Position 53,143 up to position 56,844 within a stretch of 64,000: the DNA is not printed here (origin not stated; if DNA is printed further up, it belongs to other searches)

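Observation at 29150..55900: About 15 ancient, highly diverged modules with a conserved four-motif signature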

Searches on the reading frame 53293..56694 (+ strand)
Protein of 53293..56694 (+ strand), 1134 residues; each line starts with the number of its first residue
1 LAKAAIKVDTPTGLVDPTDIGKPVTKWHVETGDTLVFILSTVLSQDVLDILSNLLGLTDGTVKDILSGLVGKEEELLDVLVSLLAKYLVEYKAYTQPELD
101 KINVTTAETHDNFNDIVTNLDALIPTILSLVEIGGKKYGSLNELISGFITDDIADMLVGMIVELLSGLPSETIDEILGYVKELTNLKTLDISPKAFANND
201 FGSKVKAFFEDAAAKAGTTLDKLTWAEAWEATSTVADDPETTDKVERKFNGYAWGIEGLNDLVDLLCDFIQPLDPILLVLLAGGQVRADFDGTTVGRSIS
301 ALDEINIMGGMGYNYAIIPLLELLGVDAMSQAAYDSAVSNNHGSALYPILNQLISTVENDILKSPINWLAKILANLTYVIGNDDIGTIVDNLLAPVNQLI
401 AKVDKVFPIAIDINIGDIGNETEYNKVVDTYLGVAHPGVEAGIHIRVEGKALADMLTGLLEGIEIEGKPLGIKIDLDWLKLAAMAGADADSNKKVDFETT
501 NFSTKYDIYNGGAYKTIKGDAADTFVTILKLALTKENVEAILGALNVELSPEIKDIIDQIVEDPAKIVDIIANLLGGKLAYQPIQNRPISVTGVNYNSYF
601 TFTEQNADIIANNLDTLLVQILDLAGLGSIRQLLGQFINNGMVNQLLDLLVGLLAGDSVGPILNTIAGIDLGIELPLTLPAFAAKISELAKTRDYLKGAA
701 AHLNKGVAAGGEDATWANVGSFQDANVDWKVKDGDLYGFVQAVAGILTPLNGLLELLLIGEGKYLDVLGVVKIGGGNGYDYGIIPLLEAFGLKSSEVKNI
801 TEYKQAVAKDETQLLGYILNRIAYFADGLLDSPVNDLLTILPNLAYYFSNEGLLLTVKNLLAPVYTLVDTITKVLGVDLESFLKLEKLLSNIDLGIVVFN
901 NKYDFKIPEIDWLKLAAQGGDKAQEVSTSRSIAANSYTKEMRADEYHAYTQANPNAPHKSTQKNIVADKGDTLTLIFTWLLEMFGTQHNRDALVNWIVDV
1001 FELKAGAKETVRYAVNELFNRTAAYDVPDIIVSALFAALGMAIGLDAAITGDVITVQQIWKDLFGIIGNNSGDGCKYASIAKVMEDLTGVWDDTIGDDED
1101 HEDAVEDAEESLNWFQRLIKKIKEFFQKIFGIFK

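Call 74: predict_structure(alignment_id=A5)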
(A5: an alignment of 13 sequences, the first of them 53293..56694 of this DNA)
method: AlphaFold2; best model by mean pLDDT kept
length: 1134 residues; sequences in the alignment: 13
mean_pLDDT: 70.8   pTM: 0.51
mean pLDDT of the five models: 70.8, 65.6, 64.4, 59.6, 59.6
residues with pLDDT >= 90: 36; 70-90: 628; 50-70: 327; < 50: 143
segments of 3 or more residues with pLDDT < 50: 1-30, 183-185, 292-295, 297-306, 1045-1134
pLDDT, mean of each block of 10 residues (from residue 1): 35 42 37 62 74 64 64 67 61 83 71 62 59 59 70 80 72 55 54 81 86 89 85 73 67 82 85 76 62 48 52 88 87 86 85 82 75 85 83 78 74 75 73 77 80 75 69 79 85 84 70 77 77 78 69 71 67 57 84 73 68 69 60 72 81 67 57 71 88 87 88 80 84 83 85 82 59 75 90 88 88 85 80 80 90 86 71 60 69 55 66 89 90 87 82 83 88 81 72 68 60 67 57 57 49 42 45 37 39 40 42 39 38 29
secondary structure, 60 per line:
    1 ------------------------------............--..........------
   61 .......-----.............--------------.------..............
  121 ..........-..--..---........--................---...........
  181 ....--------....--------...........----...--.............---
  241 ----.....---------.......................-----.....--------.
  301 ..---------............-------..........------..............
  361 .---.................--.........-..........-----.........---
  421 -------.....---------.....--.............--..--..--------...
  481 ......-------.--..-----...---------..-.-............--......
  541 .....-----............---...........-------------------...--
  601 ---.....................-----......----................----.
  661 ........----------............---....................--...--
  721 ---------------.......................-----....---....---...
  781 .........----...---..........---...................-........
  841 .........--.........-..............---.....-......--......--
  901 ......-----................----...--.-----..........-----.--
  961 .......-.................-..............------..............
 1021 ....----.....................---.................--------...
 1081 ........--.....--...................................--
elements in order (helices of 4 or more, strands of 3 or more residues): H31-42 H45-54 H61-67 H73-85 H107-130 H141-148 H151-166 H170-184 H193-196 H205-215 H225-232 E233-237 E245-249 H259-281 H287-291 H312-323 H331-340 H347-361 H365-381 H384-392 H394-403 E409-414 E428-432 E442-446 H449-461 H478-485 H521-532 H535-545 H551-562 H566-576 H604-624 H630-635 H640-655 H660-668 H679-690 H694-713 H736-758 E764-767 E771-774 H778-789 H800-809 H813-831 H833-849 H852-860 H862-875 H879-883 H885-890 E893-898 E901-906 H912-919 E920-927 H943-952 E961-967 H969-985 H987-1000 H1007-1024 H1029-1049 H1053-1069 H1078-1088 H1091-1095 H1098-1132

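Call 79: fold_search(model_id=the predicted structure, library=pdb)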
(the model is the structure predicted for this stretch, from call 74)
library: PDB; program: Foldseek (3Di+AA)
matches with E <= 10: 85; with E <= 0.001: 0
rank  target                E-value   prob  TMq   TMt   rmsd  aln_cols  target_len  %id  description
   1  5ife_C                1.3e-01  0.08  0.08  0.10  37.2      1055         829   11  Crystal structure of the human SF3b core complex (released 2016-10-26)
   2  8i0p_1                1.3e-01  0.08  0.09  0.09  36.9      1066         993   11  The cryo-EM structure of human pre-Bact complex (released 2024-07-31)
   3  6sb0_A                2.0e-01  0.06  0.08  0.05  35.6       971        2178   11  cryo-EM structure of mTORC1 bound to PRAS40-fused active RagA/C GTPases (released 2019-10-16)
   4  9ed4_A                2.0e-01  0.06  0.08  0.06  39.4      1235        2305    9  A composite map of mTORC1-Rag-Ragultor-4EBP1 on membrane (released 2025-09-10)
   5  7abh_u                2.1e-01  0.08  0.09  0.10  38.6      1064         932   11  Human pre-Bact-2 spliceosome (SF3b/U2 snRNP portion) (released 2020-12-09)
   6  9yr6_A                3.2e-01  0.05  0.09  0.06  45.0      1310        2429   10  Structure of HTTQ23-HAP40 complex bound to a small molecule ligand (released 2025-12-03)
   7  6qx9_B1               4.1e-01  0.04  0.07  0.08  32.9       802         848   12  Structure of a human fully-assembled precatalytic spliceosome (pre-B complex). (released 2019-04-17)
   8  9m1j_D                9.1e-01  0.03  0.09  0.09  35.5      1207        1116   10  Cryo-EM structure of the TBC-DE-Arl2-beta-tubulin complex (released 2025-10-22)
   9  1u6g_C                9.9e-01  0.02  0.07  0.07  37.8      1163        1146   11  Crystal Structure of The Cand1-Cul1-Roc1 Complex (released 2004-12-14)
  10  9k1y_C                1.0e+00  0.02  0.07  0.08  36.0      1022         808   11  Structure of the SF3B core, harboring the R625H mutation in SF3B1, in complex with intron-U2 snRNA (released 2025-09-03)
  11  8qo9_B1               1.1e+00  0.02  0.08  0.09  34.5      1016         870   11  Cryo-EM structure of a human spliceosomal B complex protomer (released 2024-01-24)
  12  6y5q_u                1.2e+00  0.03  0.07  0.08  32.6       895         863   11  human 17S U2 snRNP (released 2020-06-17)
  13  9m1l_D                1.2e+00  0.03  0.09  0.09  30.0      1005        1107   11  Cryo-EM structure of the TBC-DE-Arl2-alpha-beta-tubulin complex with GTP (released 2025-10-22)
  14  7q4o_A                1.3e+00  0.02  0.08  0.09  33.4       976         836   12  Substrate-bound A-like U2 snRNP (released 2022-03-30)
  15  1z3h_B                1.3e+00  0.02  0.08  0.09  41.2      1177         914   12  The exportin Cse1 in its cargo-free, cytoplasmic state (released 2005-05-10)
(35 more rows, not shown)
